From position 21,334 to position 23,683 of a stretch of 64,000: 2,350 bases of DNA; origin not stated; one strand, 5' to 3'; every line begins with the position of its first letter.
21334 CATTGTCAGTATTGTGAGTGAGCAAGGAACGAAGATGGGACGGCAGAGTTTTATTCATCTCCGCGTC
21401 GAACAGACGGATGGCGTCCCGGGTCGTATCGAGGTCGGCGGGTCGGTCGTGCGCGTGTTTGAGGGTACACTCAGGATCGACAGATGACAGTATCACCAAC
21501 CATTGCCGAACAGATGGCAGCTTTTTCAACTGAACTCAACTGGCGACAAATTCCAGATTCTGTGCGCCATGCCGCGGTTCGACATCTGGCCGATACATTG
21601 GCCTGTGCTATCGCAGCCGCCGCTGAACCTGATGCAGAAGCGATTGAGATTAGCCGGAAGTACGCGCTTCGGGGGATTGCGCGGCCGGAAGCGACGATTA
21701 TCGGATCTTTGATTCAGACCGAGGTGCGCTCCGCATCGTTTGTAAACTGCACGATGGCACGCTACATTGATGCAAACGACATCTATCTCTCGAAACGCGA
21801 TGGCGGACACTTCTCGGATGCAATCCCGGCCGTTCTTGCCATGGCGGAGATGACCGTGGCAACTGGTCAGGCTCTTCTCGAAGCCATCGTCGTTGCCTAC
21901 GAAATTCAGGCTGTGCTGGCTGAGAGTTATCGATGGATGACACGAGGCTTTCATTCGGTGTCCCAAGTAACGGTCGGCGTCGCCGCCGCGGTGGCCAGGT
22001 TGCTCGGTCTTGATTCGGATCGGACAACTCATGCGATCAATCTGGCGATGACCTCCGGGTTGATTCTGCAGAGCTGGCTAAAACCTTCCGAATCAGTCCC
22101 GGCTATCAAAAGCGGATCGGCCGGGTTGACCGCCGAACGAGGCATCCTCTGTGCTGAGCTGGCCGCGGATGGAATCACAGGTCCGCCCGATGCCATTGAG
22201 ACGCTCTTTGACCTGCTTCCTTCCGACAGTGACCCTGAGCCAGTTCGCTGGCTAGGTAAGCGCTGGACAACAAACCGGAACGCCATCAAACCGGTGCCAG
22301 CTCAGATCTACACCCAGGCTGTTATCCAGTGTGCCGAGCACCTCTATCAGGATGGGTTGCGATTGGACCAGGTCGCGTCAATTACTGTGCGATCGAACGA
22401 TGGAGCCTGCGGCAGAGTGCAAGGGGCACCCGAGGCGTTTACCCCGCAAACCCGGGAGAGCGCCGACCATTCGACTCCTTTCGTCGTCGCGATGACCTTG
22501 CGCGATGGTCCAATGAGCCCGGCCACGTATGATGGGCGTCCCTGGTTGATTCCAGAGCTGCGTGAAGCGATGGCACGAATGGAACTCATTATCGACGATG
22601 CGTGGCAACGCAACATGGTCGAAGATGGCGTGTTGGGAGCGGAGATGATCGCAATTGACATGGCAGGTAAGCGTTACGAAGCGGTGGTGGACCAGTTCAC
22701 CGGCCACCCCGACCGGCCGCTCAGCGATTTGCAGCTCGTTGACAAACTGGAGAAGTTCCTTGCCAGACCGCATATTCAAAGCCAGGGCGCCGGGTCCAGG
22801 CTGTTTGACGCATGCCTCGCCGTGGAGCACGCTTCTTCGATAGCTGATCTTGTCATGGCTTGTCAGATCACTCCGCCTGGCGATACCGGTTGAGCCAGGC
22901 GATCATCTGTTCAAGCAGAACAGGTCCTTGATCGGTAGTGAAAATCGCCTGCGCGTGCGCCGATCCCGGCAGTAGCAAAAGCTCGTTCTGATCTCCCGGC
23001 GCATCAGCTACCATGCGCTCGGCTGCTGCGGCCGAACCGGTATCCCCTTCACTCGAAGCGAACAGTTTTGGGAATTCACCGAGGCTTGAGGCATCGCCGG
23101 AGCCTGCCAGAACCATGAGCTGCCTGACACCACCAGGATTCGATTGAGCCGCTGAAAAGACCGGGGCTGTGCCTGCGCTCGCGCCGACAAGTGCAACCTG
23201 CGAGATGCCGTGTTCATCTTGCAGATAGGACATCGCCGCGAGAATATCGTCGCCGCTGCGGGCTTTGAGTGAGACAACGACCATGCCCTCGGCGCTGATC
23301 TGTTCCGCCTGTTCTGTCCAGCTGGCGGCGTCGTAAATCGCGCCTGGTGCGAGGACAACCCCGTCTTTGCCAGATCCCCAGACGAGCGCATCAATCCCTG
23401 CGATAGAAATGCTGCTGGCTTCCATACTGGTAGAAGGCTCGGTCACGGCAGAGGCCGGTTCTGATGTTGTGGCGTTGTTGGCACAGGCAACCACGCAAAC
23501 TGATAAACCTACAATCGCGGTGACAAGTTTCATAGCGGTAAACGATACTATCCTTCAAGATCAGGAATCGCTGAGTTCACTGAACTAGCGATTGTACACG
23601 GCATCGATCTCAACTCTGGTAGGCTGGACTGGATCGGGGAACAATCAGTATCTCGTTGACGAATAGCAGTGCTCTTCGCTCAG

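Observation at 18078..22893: Tightly coupled five-gene operon: three tandem MBL-fold paralogs, a PhzF-like isomerase and an MmgE/PrpD protein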

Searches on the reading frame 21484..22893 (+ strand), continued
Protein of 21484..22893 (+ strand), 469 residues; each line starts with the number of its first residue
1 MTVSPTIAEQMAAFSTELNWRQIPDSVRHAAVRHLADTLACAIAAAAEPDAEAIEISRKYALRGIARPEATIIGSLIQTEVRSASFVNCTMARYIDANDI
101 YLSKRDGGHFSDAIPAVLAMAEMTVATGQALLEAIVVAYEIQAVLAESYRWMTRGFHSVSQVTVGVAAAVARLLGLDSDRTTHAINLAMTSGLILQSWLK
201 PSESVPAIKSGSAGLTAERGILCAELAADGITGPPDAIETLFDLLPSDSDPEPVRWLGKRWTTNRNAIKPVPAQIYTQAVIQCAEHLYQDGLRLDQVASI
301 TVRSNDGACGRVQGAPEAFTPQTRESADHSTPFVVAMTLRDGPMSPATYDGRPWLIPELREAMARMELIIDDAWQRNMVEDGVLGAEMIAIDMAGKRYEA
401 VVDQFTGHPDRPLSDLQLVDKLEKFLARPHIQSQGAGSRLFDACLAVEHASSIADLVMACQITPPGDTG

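Call 27: find_encoding_contigs(protein=P0205, flank=10000, max_places=2)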
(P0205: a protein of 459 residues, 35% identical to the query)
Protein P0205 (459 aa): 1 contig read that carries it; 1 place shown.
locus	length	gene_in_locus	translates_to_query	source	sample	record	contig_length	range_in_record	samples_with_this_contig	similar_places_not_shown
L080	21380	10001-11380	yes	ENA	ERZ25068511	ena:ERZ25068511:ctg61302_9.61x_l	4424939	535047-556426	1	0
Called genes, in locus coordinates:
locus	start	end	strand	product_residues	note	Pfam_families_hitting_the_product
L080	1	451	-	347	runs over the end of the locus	PF02016:Peptidase_S66, PF17676:Peptidase_S66C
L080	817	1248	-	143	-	PF13673:Acetyltransf_10 (weak), PF00583:Acetyltransf_1, PF13508:Acetyltransf_7 (weak)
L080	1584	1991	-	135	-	PF00583:Acetyltransf_1, PF13673:Acetyltransf_10, PF13508:Acetyltransf_7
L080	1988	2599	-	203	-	PF02129:Peptidase_S15 (weak), PF12146:Hydrolase_4, PF12697:Abhydrolase_6 (weak), PF00326:Peptidase_S9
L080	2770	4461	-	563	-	PF25174:Beta-prop_THOC3 (faint), PF00400:WD40 (faint), PF07676:PD40 (faint), PF26550:Tricorn_2nd (weak), PF02129:Peptidase_S15 (faint), PF01738:DLH, PF12146:Hydrolase_4 (faint), PF00326:Peptidase_S9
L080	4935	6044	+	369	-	PF00180:Iso_dh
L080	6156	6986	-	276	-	PF00142:Fer4_NifH (faint), PF01656:CbiA, PF02374:ArsA_ATPase (weak), PF10609:ParA, PF13614:AAA_31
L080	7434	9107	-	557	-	PF00664:ABC_membrane, PF00005:ABC_tran, PF13304:AAA_21 (faint)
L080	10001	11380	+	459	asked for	PF03972:MmgE_PrpD_N, PF19305:MmgE_PrpD_C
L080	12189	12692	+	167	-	PF10094:DUF2332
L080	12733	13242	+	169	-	PF10094:DUF2332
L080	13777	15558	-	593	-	PF00664:ABC_membrane, PF00005:ABC_tran, PF02463:SMC_N (faint), PF13304:AAA_21 (faint)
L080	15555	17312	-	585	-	PF00664:ABC_membrane, PF00005:ABC_tran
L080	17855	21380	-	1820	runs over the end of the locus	-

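Call 34: find_encoding_contigs(protein=P0137, flank=10000, max_places=2)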
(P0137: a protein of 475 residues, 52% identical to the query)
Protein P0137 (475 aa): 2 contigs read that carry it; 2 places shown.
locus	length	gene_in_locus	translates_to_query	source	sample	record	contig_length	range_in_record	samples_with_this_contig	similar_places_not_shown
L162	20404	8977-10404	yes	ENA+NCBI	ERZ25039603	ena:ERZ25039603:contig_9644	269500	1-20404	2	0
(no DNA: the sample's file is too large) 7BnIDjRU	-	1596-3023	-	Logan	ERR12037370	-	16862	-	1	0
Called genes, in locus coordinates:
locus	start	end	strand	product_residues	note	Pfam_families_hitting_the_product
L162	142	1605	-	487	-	PF09586:YfhO (weak)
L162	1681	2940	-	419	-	-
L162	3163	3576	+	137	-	PF22784:PTP-SAK, PF22785:Tc-R-P (weak), PF00102:Y_phosphatase (weak)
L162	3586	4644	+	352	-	PF05343:Peptidase_M42, PF04389:Peptidase_M28 (faint), PF01546:Peptidase_M20 (weak)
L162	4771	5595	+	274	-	PF00753:Lactamase_B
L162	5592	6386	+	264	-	PF00753:Lactamase_B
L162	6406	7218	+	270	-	PF00753:Lactamase_B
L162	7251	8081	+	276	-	PF00753:Lactamase_B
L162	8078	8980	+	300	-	PF02567:PhzC-PhzF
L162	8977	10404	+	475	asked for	PF03972:MmgE_PrpD_N, PF19305:MmgE_PrpD_C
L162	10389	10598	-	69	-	-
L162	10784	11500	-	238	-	PF00561:Abhydrolase_1 (faint), PF12146:Hydrolase_4 (faint), PF12695:Abhydrolase_5 (weak)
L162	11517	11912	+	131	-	PF01042:Ribonuc_L-PSP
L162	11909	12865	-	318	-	PF05368:NmrA, PF01073:3Beta_HSD, PF01370:Epimerase, PF07993:NAD_binding_4 (faint), PF13460:NAD_binding_10, PF16363:GDP_Man_Dehyd, PF04321:RmlD_sub_bind (weak)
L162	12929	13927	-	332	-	PF03969:AFG1_ATPase, PF13191:AAA_16 (faint)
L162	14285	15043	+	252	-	-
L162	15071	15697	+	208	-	PF01205:Impact_N, PF09186:DUF1949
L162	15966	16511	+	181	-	PF03473:MOSC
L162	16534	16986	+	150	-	-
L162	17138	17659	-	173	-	PF00881:Nitroreductase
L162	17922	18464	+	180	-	PF08020:DUF1706, PF12867:DinB_2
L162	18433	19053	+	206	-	PF00300:His_Phos_1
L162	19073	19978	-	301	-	PF00551:Formyl_trans_N, PF02911:Formyl_trans_C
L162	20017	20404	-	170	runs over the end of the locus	PF00025:Arf (weak), PF00071:Ras, PF08477:Roc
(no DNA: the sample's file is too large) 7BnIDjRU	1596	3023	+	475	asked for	PF03972:MmgE_PrpD_N, PF19305:MmgE_PrpD_C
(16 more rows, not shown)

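Call 44: search_solved_structures(query=window:21484-22893:+, max_evalue=1e-8, show_alignments=5)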
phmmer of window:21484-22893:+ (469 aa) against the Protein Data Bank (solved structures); distinct sequences matched with E-value up to 1e-8: 10.
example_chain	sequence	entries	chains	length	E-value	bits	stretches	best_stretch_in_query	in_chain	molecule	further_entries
1szq_A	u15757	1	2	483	1.1e-18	70.7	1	33-430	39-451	2-methylcitrate dehydratase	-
5mvi_E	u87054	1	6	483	3.4e-18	69.1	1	33-430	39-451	2-methylcitrate dehydratase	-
6s62_A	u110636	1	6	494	6.7e-16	61.5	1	31-445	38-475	Propionate catabolic protein PrpD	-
5mux_A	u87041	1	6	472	3.6e-14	55.8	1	29-373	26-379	2-methylcitrate dehydratase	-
2hp3_A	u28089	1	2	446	6.6e-12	48.4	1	25-425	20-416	IDS-epimerase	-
2hp0_A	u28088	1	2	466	7.1e-12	48.3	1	25-425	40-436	IDS-epimerase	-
12vt_A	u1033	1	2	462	4.7e-10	42.3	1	11-422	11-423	Cis-aconitate decarboxylase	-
12vw_A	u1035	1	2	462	8.9e-10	41.4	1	11-422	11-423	Cis-aconitate decarboxylase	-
12ux_A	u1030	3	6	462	1.2e-09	40.9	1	11-422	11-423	Cis-aconitate decarboxylase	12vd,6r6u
12vq_A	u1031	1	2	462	3.4e-09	39.4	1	11-422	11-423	Cis-aconitate decarboxylase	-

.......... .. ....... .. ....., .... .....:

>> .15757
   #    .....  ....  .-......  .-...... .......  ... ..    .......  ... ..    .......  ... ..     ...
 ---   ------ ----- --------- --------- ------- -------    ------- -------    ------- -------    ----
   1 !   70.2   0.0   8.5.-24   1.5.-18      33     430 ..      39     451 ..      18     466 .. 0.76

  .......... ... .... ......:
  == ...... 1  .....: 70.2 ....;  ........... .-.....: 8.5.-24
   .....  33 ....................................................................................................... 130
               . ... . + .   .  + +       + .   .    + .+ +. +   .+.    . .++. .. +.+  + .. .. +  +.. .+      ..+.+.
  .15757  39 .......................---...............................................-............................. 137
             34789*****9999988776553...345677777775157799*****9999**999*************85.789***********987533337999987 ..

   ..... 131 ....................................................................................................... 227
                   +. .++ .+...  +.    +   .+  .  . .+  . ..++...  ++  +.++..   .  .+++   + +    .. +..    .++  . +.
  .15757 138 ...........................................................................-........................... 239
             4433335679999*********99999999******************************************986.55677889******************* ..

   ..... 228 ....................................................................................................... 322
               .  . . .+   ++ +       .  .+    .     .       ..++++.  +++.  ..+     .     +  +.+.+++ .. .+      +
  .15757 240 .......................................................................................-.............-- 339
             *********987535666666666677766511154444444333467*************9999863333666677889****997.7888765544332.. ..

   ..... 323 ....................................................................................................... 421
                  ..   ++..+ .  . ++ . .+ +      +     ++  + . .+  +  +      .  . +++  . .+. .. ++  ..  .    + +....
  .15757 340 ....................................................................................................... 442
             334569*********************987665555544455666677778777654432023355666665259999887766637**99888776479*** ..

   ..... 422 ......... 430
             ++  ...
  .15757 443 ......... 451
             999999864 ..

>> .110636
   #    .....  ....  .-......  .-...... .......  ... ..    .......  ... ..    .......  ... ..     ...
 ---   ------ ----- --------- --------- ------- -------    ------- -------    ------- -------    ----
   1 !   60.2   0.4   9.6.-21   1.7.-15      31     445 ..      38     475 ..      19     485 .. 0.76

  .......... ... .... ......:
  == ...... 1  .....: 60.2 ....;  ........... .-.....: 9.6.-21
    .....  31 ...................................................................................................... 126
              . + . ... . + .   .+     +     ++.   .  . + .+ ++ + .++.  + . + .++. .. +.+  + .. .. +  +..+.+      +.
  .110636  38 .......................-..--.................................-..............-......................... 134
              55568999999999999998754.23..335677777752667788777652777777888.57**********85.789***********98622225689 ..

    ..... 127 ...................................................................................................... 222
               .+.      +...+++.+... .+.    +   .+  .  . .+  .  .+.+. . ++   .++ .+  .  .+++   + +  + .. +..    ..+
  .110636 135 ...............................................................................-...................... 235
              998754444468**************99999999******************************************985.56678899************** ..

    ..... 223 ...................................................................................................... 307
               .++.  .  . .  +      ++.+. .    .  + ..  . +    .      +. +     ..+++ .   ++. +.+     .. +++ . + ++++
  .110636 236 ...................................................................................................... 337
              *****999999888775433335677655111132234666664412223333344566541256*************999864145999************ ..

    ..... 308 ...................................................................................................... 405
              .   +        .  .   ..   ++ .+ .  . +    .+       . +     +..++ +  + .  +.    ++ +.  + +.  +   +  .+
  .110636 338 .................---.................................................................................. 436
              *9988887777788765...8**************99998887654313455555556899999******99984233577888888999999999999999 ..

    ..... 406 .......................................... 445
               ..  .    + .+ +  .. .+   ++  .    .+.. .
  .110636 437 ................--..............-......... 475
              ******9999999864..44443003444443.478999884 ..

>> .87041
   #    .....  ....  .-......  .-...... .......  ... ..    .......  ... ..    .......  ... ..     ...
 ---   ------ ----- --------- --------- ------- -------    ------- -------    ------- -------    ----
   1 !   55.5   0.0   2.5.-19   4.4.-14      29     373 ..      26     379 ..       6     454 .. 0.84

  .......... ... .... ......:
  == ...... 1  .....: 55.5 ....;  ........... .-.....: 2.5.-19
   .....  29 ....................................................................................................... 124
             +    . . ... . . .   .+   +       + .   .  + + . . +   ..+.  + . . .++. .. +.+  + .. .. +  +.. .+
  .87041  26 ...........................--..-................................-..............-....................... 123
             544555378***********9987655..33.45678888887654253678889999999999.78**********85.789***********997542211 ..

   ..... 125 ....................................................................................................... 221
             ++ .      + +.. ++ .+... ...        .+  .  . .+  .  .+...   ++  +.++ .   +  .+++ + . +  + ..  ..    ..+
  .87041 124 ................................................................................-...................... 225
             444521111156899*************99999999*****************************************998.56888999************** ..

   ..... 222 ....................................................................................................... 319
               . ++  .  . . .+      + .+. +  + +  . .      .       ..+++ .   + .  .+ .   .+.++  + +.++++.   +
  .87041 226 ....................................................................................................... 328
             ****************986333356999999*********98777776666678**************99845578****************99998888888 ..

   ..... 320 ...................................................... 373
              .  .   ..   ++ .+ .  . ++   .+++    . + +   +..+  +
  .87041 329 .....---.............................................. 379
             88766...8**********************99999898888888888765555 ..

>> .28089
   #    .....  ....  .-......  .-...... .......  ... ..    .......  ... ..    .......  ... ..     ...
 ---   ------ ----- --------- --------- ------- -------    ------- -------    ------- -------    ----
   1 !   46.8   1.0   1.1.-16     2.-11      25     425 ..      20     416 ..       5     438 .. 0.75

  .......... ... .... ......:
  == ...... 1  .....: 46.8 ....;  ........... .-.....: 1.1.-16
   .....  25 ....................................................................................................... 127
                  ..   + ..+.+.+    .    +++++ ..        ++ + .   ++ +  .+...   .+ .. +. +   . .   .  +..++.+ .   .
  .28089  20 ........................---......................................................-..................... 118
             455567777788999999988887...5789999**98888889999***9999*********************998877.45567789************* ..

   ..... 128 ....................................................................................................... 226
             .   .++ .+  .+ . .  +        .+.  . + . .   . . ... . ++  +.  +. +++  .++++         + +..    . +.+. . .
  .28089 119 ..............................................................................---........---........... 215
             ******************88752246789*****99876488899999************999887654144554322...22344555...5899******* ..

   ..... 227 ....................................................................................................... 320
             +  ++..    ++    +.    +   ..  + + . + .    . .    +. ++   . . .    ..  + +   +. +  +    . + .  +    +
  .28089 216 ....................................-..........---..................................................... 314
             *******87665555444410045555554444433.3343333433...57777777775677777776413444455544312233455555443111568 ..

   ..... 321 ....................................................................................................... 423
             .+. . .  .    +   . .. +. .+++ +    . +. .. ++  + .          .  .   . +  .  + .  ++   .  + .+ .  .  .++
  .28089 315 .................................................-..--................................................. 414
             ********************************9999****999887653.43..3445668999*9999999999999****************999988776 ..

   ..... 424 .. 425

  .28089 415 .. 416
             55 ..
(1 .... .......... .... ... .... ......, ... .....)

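Call 62: search_protein_families(library=padloc, proteins=[window:21484-22893:+], max_evalue=0.001)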
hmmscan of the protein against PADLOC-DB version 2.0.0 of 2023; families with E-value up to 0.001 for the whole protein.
window:21484-22893:+ (469 aa): 0 families

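Call 67: find_encoding_contigs(protein=P0133, flank=8000, max_places=2)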
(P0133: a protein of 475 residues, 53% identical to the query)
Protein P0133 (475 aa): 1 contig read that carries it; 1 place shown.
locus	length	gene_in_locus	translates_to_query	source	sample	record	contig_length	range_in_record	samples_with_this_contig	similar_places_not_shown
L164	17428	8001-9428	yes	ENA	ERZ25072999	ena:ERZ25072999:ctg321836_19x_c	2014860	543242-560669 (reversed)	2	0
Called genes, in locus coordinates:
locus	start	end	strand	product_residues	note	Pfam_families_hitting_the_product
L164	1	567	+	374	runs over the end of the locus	PF13398:Peptidase_M50B, PF02163:Peptidase_M50, PF00571:CBS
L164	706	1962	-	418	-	-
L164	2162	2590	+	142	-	PF00102:Y_phosphatase (weak), PF22784:PTP-SAK (weak)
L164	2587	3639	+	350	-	PF05343:Peptidase_M42, PF04389:Peptidase_M28 (faint), PF01546:Peptidase_M20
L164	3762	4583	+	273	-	PF00753:Lactamase_B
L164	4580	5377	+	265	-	PF00753:Lactamase_B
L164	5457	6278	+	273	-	PF00753:Lactamase_B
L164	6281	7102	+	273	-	PF00753:Lactamase_B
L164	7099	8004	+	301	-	PF02567:PhzC-PhzF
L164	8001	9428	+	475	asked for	PF03972:MmgE_PrpD_N, PF19305:MmgE_PrpD_C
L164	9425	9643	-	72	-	-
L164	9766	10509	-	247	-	-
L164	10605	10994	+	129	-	PF01042:Ribonuc_L-PSP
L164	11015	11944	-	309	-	PF01073:3Beta_HSD, PF01370:Epimerase, PF04321:RmlD_sub_bind (faint), PF05368:NmrA, PF07993:NAD_binding_4 (faint), PF16363:GDP_Man_Dehyd (weak), PF13460:NAD_binding_10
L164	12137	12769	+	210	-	PF07155:ECF-ribofla_trS, PF12822:ECF_trnsprt (weak)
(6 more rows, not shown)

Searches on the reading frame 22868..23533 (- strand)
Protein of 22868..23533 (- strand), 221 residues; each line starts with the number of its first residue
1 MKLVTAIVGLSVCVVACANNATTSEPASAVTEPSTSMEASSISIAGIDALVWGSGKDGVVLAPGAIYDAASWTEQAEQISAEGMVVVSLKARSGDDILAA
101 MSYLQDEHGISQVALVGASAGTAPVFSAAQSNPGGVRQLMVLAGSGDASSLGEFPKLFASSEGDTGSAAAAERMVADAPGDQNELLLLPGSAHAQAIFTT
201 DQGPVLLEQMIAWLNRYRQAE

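Call 5: search_protein_families(library=pfam, proteins=[window:22868-23533:-], max_evalue=0.01)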
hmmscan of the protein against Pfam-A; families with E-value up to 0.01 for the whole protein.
window:22868-23533:- (221 aa): 2 families
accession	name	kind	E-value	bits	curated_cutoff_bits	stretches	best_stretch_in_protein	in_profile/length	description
PF00561.26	Abhydrolase_1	-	1.2e-05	25.6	25.8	1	95-154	53-112/245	alpha/beta hydrolase fold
PF12146.15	Hydrolase_4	-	0.0023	17.7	27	0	95-144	60-108/239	Serine aminopeptidase, S33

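Call 6: search_protein_families(library=ncbifam, proteins=[window:22868-23533:-], max_evalue=0.01)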
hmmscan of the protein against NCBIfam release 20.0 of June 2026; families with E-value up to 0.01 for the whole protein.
window:22868-23533:- (221 aa): 2 families
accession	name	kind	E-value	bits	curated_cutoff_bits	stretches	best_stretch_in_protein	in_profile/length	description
NF011457.0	PRK14875.1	equivalog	0.00063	18.8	307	1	88-148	175-235/372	acetoin dehydrogenase dihydrolipoyllysine-residue acetyltransferase subunit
NF005757.0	PRK07581.1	subfamily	0.0017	17.3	332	1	90-149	102-162/339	hypothetical protein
